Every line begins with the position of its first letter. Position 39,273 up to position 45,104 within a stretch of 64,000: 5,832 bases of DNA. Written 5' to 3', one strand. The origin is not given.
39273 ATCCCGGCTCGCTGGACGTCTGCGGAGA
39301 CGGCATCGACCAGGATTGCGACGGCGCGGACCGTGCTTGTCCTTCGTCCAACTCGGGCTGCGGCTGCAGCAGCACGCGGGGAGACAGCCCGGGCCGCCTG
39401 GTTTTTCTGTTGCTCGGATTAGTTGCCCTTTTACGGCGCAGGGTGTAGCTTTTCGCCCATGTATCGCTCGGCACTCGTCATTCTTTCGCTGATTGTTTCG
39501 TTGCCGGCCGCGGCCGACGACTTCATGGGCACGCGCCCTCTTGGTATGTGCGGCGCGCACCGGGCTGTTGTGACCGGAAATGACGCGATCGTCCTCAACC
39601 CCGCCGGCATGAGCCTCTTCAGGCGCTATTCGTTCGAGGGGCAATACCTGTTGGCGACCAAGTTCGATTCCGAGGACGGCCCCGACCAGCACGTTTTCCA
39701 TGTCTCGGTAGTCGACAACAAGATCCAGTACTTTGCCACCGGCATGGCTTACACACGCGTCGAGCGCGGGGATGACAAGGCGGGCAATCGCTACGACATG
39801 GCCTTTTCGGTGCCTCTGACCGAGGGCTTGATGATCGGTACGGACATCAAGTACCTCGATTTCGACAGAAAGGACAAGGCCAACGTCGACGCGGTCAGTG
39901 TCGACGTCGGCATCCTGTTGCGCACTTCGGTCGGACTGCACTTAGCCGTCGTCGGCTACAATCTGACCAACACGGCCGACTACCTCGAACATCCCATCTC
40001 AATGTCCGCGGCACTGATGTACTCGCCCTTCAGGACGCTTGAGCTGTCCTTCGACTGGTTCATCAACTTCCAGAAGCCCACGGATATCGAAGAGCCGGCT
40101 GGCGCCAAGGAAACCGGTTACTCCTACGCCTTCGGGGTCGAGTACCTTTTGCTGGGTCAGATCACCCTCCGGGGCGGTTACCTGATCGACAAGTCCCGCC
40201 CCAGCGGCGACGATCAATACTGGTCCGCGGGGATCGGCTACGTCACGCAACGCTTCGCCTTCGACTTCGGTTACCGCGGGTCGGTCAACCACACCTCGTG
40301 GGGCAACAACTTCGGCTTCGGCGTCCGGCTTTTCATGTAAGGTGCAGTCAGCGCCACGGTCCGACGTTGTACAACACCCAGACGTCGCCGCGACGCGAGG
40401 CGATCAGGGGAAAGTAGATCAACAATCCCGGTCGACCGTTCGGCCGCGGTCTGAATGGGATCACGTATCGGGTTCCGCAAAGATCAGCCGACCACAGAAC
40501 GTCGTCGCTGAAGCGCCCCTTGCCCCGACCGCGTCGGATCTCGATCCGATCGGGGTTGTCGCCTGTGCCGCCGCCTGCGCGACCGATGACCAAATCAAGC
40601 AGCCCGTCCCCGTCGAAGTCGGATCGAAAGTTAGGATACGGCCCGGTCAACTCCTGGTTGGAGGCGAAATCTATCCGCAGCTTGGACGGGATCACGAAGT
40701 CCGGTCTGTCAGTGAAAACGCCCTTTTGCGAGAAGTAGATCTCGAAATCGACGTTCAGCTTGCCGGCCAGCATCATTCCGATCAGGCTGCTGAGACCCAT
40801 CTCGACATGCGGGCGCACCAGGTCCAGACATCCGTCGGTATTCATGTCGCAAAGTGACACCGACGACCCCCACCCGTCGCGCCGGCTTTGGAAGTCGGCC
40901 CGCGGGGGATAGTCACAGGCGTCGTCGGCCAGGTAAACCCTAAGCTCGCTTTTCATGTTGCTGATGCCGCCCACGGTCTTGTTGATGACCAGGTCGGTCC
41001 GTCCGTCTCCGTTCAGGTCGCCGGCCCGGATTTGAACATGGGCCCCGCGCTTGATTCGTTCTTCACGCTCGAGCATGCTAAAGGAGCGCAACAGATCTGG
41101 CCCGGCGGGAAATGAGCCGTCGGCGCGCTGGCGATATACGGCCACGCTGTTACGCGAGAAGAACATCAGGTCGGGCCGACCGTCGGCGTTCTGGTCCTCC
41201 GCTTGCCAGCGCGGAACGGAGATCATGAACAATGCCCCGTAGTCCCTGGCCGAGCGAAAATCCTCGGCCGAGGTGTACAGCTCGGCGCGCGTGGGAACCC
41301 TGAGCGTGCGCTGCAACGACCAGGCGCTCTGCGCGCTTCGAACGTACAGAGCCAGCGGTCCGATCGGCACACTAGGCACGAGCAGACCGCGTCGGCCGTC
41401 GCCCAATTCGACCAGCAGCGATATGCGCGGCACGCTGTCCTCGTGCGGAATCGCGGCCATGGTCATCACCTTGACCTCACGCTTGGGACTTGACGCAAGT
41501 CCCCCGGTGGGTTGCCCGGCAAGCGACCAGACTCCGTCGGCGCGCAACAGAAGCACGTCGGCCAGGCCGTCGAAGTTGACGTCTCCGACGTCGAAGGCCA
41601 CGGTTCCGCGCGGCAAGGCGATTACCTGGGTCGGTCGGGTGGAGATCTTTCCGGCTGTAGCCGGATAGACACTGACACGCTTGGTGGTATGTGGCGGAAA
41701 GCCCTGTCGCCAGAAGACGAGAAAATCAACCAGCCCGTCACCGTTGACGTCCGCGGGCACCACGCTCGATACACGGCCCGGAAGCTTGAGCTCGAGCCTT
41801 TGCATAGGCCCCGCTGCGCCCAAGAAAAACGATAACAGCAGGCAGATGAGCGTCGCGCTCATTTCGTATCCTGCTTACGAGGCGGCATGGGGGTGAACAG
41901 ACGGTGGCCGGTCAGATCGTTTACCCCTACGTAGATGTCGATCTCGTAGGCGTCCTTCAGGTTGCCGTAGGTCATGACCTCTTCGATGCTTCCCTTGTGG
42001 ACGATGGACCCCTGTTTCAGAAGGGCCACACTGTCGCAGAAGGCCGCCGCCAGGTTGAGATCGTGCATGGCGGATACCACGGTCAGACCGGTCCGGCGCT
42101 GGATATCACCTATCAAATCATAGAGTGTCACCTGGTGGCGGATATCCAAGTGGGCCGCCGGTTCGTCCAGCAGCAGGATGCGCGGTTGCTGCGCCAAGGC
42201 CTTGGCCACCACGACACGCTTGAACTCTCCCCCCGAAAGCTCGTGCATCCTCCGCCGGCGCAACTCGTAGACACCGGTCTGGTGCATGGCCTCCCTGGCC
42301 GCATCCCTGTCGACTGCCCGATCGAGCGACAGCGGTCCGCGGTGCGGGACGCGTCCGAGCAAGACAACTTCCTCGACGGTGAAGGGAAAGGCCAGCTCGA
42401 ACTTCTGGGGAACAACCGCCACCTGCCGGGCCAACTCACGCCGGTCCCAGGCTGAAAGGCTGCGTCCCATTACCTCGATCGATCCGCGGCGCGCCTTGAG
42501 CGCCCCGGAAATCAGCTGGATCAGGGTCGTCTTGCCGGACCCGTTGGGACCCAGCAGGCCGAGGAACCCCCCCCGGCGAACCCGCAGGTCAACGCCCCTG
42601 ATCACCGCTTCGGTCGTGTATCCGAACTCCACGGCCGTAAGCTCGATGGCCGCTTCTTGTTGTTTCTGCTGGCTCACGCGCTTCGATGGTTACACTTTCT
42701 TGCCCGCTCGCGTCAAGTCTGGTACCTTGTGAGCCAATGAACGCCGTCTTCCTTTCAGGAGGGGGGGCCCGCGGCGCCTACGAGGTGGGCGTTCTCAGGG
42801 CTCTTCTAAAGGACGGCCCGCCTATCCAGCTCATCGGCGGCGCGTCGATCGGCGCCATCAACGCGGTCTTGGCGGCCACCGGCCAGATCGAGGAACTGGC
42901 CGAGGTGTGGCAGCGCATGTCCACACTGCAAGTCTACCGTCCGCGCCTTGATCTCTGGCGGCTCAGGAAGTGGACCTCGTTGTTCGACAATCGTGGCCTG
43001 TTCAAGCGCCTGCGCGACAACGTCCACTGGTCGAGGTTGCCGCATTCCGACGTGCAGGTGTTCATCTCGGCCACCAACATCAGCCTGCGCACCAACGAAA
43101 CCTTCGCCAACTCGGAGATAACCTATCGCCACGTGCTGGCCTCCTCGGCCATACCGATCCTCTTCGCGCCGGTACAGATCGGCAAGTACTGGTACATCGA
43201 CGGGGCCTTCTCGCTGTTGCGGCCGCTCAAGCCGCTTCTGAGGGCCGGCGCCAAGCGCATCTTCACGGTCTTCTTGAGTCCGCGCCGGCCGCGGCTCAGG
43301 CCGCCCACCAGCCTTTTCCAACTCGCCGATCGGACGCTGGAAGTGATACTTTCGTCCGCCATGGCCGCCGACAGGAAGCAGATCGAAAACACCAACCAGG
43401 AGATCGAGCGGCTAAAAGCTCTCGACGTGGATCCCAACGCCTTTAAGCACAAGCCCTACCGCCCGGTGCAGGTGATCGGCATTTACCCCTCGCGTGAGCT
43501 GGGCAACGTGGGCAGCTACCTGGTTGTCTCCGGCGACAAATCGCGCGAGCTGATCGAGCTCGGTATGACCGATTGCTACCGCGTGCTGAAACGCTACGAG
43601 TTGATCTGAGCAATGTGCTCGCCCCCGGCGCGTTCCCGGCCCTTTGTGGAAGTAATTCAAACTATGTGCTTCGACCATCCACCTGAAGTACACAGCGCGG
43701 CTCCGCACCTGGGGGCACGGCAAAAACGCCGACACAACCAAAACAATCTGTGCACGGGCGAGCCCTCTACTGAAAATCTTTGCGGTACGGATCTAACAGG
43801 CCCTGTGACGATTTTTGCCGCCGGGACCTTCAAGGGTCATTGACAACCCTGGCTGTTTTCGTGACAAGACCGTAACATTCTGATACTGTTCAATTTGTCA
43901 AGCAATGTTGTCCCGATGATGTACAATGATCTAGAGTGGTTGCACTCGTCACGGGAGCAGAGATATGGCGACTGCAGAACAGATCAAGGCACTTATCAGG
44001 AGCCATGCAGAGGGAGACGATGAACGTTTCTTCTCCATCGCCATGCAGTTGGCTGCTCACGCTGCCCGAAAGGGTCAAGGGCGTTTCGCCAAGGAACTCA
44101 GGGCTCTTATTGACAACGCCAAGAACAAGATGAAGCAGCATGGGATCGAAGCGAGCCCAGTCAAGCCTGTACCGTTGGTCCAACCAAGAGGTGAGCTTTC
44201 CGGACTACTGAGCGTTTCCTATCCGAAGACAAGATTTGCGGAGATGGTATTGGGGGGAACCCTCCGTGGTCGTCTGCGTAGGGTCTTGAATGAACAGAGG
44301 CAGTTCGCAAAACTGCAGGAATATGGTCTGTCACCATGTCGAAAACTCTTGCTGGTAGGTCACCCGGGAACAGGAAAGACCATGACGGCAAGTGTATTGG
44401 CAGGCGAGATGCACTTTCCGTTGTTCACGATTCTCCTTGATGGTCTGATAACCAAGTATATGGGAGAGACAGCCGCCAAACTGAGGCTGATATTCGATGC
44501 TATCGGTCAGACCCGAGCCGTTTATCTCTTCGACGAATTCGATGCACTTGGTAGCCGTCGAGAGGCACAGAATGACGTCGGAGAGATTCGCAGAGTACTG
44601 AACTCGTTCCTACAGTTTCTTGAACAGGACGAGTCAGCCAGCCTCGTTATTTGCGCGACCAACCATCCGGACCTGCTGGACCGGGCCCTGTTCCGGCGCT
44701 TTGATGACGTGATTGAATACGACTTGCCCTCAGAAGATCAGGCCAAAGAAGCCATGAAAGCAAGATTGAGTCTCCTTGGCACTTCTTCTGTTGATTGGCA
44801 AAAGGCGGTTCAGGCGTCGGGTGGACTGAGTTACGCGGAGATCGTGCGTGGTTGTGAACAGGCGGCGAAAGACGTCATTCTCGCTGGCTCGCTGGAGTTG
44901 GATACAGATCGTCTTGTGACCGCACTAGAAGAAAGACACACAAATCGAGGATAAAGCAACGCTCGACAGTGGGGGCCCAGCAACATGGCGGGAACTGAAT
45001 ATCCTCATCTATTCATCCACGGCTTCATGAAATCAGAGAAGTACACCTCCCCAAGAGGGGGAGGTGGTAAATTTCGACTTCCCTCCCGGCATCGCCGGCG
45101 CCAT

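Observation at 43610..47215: Lower-GC island carrying an IetA/IetS-like module: cytoplasmic AAA ATPase + S8 subtilase (candidate addiction/antiphage system)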

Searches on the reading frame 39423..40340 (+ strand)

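Call 70: search_protein_families(library=pfam, proteins=[window:39423-40340:+], max_evalue=0.00001)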
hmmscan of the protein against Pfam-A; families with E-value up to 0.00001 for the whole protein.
window:39423-40340:+ (305 aa): 1 family
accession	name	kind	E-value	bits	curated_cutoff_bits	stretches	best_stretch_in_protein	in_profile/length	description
PF03349.22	Toluene_X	-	7.4e-06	25.1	29.7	0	200-285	290-380/421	Outer membrane protein transport protein (OMPP1/FadL/TodX)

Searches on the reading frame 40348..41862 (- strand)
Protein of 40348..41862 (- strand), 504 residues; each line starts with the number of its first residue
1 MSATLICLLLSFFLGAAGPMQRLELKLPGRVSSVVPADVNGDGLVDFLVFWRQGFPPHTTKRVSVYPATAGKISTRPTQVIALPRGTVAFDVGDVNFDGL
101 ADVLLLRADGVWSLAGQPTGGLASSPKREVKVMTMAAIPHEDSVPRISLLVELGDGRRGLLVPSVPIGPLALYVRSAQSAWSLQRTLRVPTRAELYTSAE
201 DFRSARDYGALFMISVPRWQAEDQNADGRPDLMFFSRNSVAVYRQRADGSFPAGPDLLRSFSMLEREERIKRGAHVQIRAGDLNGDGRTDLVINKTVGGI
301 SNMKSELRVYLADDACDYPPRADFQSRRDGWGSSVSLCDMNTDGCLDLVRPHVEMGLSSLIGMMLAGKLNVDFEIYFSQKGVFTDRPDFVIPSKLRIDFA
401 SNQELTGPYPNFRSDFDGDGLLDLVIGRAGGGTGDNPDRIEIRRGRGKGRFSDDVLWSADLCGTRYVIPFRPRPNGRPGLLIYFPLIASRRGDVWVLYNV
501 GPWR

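Call 7: search_protein_families(library=pfam, proteins=[window:40348-41862:-])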
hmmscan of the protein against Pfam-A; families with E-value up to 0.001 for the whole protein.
window:40348-41862:- (504 aa): 2 families
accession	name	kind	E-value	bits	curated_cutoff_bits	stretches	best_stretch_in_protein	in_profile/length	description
PF13517.12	FG-GAP_3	-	5.3e-27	94.6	26.9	3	224-293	2-61/61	FG-GAP-like repeat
PF01839.29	FG-GAP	-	3.5e-16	59.1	22.1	1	279-294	6-21/37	FG-GAP repeat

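Call 9: search_protein_families(library=ncbifam, proteins=[window:40348-41862:-])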
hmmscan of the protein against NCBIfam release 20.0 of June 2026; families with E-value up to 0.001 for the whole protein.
window:40348-41862:- (504 aa): 1 family
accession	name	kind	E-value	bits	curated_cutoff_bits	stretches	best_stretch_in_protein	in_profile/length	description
NF047539.1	XAC2610_fam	domain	1.2e-11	44.9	35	0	279-313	2-34/89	XAC2610-related protein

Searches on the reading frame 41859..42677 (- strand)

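Call 7: search_protein_families(library=pfam, proteins=[window:41859-42677:-])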
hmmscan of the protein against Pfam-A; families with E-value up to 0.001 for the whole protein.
window:41859-42677:- (272 aa): 5 families
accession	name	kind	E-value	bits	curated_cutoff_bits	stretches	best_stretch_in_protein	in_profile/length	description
PF00005.33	ABC_tran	-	2e-31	109.9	25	1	27-174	2-136/137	ABC transporter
PF13304.12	AAA_21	-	2.1e-08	35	27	1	39-61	2-24/304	AAA domain, putative AbiEii toxin, Type IV TA system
PF02463.25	SMC_N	-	2.8e-05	24.1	40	1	37-208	25-202/220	RecF/RecN/SMC N terminal domain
PF13476.12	AAA_23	-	0.00052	21.1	27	1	37-61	20-44/201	AAA domain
PF13401.12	AAA_22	-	0.00094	19.9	27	0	35-177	4-96/130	AAA domain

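Call 9: search_protein_families(library=ncbifam, proteins=[window:41859-42677:-])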
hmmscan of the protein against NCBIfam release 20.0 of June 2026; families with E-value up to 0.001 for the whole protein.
window:41859-42677:- (272 aa): 187 families (the best 25 are shown)
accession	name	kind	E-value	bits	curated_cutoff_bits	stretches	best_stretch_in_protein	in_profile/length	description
NF007082.0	PRK09536.1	equivalog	1.3e-75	255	537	1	11-266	4-258/402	corrinoid ABC transporter ATPase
NF010068.0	PRK13548.1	equivalog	4.8e-73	245.5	261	1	8-259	3-255/261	heme ABC transporter ATP-binding protein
TIGR03873.1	F420-0_ABC_ATP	hypoth_equivalog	1.9e-69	233.8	372.4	1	16-251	7-241/256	putative F420-0 ABC transporter ATP-binding protein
NF008409.0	PRK11231.1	equivalog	1e-56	192.1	375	1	12-257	4-248/255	Fe(3+) dicitrate ABC transporter ATP-binding protein FecE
NF052485.1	sider_ATP_EitC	equivalog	1.4e-53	181.9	485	1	22-257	14-245/251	siderophore ABC transporter ATP-binding protein EitC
NF007863.0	PRK10575.1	equivalog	2.3e-52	177.9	433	1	2-248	3-249/265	Fe3+-hydroxamate ABC transporter ATP-binding protein FhuC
NF010067.0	PRK13547.1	equivalog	9.2e-48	162.9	374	1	21-248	12-256/272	heme ABC transporter ATP-binding protein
NF040873.1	AztA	equivalog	3.7e-44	150.6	220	1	19-215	1-187/191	zinc ABC transporter ATP-binding protein AztA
NF007606.0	PRK10253.1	equivalog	5.5e-43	147.3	497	1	16-264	13-261/266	iron-enterobactin ABC transporter ATP-binding protein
TIGR03771.1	anch_rpt_ABC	equivalog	1.6e-42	145.7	268.8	1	31-236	1-201/223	anchored repeat-type ABC transporter ATP-binding subunit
NF053840.1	MnTportMntADein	equivalog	2.5e-42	145.1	400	1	16-244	7-229/240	manganese ABC transporter ATP-binding protein MntA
TIGR02315.1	ABC_phnC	equivalog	4.6e-42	144.1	266.1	1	11-236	2-235/243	phosphonate ABC transporter ATP-binding protein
TIGR01188.1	drrA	subfamily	3.9e-40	138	312.45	1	23-234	6-211/302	daunorubicin resistance ABC transporter, ATP-binding protein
TIGR03864.1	PQQ_ABC_ATP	hypoth_equivalog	1.2e-39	136.2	302.25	1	10-240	1-228/236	ABC transporter, ATP-binding subunit, PQQ-dependent alcohol dehydrogenase system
TIGR04521.1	ECF_ATPase_2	equivalog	3.5e-39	134.6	330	1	15-243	5-241/279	energy-coupling factor transporter ATPase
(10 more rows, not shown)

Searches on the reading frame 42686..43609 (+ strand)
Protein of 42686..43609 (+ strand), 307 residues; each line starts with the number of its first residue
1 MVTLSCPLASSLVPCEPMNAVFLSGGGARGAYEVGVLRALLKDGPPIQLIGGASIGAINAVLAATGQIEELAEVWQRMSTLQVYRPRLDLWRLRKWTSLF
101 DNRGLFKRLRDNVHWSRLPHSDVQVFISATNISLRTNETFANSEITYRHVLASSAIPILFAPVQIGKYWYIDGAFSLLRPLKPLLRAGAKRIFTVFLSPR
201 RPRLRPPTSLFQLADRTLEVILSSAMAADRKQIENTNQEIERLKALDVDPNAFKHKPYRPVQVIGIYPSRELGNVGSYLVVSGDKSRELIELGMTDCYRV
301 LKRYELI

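Call 7: search_protein_families(library=pfam, proteins=[window:42686-43609:+])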
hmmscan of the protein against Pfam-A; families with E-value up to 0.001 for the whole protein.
window:42686-43609:+ (307 aa): 1 family
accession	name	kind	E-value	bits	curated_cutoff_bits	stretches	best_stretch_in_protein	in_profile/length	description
PF01734.28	Patatin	-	9.9e-27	94.8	27.7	1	23-183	3-189/191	Patatin-like phospholipase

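Call 8: search_protein_families(library=padloc, proteins=[window:42686-43609:+], max_evalue=0.01)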
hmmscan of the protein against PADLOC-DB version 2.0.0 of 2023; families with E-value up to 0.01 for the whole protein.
window:42686-43609:+ (307 aa): 3 families
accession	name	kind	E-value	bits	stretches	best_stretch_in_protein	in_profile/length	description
PDLC00758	Effector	-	1.1e-10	39.4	1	22-173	10-181/331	Phospholipase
PDLC00757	Effector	-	2.2e-07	28.5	1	18-173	10-186/331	Phospholipase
PDLC00755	Effector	-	5.5e-05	20.4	1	17-77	10-76/311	Phospholipase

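Call 9: search_protein_families(library=ncbifam, proteins=[window:42686-43609:+])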
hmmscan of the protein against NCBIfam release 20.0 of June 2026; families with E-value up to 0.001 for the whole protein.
window:42686-43609:+ (307 aa): 3 families
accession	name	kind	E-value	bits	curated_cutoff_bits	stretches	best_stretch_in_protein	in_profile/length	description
NF007623.0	PRK10279.1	equivalog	6.8e-15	55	272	1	22-180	9-163/301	patatin-like phospholipase RssA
NF041079.1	CBASS_lipase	equivalog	2.3e-10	40.2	200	1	21-174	4-174/317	CBASS cGAMP-activated phospholipase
NF053870.1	DS2_1_antiphage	equivalog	0.00017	21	400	1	22-77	4-65/299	anti-phage phospholipase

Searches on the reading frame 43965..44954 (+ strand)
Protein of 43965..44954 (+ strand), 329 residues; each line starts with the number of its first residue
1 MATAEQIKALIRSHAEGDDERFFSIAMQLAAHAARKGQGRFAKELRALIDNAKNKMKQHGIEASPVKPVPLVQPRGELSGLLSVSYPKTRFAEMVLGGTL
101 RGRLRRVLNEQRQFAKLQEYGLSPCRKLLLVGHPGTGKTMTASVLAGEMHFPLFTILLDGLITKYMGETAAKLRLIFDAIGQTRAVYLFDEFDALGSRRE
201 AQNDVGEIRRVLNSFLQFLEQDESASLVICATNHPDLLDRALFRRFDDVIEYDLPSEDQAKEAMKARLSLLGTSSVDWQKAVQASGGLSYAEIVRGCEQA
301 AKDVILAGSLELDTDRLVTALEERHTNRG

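Call 7: search_protein_families(library=pfam, proteins=[window:43965-44954:+])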
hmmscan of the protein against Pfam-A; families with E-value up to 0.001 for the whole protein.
window:43965-44954:+ (329 aa): 4 families
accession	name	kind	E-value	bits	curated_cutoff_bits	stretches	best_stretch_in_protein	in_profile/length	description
PF00004.35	AAA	-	1.9e-30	106.4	21.2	1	128-253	1-130/131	ATPase family associated with various cellular activities (AAA)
PF20720.3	nSTAND3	-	0.00016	21.8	27.2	1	125-232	17-110/155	Novel STAND NTPase 3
PF07728.20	AAA_5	-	0.00028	21.4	22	0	128-159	2-34/139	AAA domain (dynein-related subfamily)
PF13401.12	AAA_22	-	0.00035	21.3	27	0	127-146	7-26/130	AAA domain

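Call 8: search_protein_families(library=padloc, proteins=[window:43965-44954:+], max_evalue=0.01)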
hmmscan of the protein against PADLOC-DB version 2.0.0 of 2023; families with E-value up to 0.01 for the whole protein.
window:43965-44954:+ (329 aa): 7 families
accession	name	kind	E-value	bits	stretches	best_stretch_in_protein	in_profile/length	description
PDLC02196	IetA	-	1.3e-71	240.1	1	2-324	2-321/374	-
PDLC04232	IetA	-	4.2e-63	211.7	1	1-309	1-301/330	-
PDLC02195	IetA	-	2.4e-57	193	1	3-311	3-323/395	-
PDLC04231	IetA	-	1.5e-31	108.1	1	94-255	86-247/262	-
PDLC00914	TRIP13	-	4.5e-14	50.6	1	165-286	117-249/302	TRIP13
PDLC00915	TRIP13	-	9.4e-09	33.1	1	128-282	66-238/302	TRIP13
PDLC03838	DolB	-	0.00017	18.9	0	226-266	270-316/375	-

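Call 9: search_protein_families(library=ncbifam, proteins=[window:43965-44954:+])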
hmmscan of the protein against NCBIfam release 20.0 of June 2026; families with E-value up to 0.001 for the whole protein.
window:43965-44954:+ (329 aa): 12 families
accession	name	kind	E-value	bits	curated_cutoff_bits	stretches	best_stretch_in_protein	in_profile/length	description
NF042959.1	IteA_antiphage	equivalog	4.4e-58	197.2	510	1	7-322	7-322/367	anti-phage ATPase IteA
NF003069.1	PRK03992.1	subfamily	2e-26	93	500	1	117-322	157-370/379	proteasome-activating nucleotidase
TIGR01242.2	TIGR01242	subfamily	5.8e-25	88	500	1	117-322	140-353/362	proteasome-activating nucleotidase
TIGR01241.2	FtsH_fam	equivalog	2.5e-23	82.7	600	1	112-301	182-379/598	ATP-dependent zinc metalloprotease FtsH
TIGR01243.1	CDC48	subfamily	1.4e-22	79.9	802.65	1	108-302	473-670/733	CDC48 family AAA ATPase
NF008004.0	PRK10733.1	equivalog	8.4e-20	70.3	1008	1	88-289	148-357/644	ATP-dependent zinc metalloprotease FtsH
NF041006.2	cell_div_CdvC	equivalog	8.1e-19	67.8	650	1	120-293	129-311/370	cell division protein CdvC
NF047747.1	PrtsmActNtasePan2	equivalog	1.3e-18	67.5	700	1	113-300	173-368/397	proteasome-activating nucleotidase Pan2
NF047748.1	PrtsmActNtasePan1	equivalog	2.5e-18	66.3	750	1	117-305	174-370/405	proteasome-activating nucleotidase Pan1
TIGR03689.1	pup_AAA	equivalog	1.2e-10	40.8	504.75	1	118-266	209-376/512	proteasome ATPase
TIGR03922.1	T7SS_EccA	equivalog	3.5e-08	32.5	466.65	1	126-252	313-448/557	type VII secretion AAA-ATPase EccA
NF003229.0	PRK04195.1-5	equivalog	7e-05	21.7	280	1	125-212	44-128/413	replication factor C large subunit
